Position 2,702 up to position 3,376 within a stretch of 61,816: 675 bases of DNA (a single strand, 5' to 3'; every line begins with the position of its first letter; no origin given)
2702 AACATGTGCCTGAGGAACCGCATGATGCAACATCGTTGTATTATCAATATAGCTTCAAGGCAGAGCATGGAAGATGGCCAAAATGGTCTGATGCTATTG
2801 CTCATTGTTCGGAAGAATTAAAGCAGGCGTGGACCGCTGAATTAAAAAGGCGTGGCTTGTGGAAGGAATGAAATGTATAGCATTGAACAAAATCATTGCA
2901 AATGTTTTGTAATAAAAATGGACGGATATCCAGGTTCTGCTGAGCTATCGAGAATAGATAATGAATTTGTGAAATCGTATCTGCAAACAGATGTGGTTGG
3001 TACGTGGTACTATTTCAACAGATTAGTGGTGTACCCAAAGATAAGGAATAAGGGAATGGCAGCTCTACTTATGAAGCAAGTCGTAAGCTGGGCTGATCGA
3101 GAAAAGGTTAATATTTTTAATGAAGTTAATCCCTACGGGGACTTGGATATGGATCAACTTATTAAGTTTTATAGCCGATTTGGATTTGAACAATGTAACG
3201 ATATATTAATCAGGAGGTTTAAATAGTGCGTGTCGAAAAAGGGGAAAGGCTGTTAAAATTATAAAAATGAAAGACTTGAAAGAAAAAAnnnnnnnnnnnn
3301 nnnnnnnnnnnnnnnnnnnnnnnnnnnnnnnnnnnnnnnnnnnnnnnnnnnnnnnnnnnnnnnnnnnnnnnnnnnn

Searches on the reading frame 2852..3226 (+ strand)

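Call 18: search_protein_families(library=pfam, proteins=[window:2852-3226:+], max_evalue=0.001)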
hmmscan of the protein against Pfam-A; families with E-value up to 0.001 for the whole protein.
window:2852-3226:+ (124 aa): 3 families
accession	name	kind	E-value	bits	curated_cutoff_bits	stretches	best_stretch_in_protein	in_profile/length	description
PF13508.13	Acetyltransf_7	-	2e-08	34.9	27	1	15-114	2-84/84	Acetyltransferase (GNAT) domain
PF00583.31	Acetyltransf_1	-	9.7e-07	29.5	20.7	1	13-112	30-116/116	Acetyltransferase (GNAT) family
PF13673.13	Acetyltransf_10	-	2.7e-05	24.6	23.6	1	54-117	53-112/128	Acetyltransferase (GNAT) domain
